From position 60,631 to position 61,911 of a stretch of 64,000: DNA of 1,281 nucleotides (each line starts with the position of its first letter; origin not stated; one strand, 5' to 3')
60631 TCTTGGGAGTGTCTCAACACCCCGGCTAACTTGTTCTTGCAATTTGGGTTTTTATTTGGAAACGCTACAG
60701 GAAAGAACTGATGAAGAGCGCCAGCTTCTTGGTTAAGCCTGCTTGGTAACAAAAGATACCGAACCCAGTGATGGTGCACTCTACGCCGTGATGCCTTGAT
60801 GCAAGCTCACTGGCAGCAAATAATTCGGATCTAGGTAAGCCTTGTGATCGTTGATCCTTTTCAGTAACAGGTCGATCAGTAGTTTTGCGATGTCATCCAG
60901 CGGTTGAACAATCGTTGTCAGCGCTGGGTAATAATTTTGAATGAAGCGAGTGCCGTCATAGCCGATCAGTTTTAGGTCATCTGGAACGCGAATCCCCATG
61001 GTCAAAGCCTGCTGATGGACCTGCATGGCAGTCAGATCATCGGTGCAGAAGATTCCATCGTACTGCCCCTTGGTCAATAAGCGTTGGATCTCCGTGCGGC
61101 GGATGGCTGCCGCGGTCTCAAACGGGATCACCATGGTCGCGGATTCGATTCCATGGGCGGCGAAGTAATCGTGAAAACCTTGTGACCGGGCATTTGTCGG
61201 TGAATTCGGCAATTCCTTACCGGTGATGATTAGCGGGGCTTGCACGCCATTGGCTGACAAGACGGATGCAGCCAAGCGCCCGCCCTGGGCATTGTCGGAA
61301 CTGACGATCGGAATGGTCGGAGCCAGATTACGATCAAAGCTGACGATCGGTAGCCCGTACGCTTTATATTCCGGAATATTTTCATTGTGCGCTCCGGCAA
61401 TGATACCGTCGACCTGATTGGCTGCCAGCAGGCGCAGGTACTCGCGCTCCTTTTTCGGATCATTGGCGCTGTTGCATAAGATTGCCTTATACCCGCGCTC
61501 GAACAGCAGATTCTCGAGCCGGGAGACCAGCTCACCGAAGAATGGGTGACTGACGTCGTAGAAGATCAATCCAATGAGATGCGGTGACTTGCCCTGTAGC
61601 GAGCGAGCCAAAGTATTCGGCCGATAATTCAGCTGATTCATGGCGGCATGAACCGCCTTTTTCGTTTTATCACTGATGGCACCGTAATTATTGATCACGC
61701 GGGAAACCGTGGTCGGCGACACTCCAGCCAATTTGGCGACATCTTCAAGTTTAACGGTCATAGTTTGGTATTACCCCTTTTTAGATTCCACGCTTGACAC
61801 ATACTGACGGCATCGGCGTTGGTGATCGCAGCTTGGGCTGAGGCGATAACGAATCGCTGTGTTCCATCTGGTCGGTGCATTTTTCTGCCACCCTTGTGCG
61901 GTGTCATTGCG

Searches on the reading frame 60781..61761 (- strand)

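Call 22: search_protein_families(library=pfam, proteins=[window:60781-61761:-], max_evalue=0.0001)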
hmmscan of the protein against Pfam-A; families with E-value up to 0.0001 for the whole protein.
window:60781-61761:- (326 aa): 5 families
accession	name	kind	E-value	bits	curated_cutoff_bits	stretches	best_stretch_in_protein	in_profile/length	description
PF13377.12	Peripla_BP_3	-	2.8e-23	83.3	26.5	1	186-320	23-161/167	Periplasmic binding protein-like domain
PF00356.27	LacI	-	4e-21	75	27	1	5-49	2-46/46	Bacterial regulatory proteins, lacI family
PF00532.27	Peripla_BP_1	-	4.1e-21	76.1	22.2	1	62-270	3-225/281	Periplasmic binding proteins and sugar binding domain of LacI family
PF13407.12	Peripla_BP_4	-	2.7e-16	60.3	35.1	1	63-301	1-252/258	Periplasmic binding protein domain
PF01381.28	HTH_3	-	9.9e-05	22.7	23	0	5-33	12-40/55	Helix-turn-helix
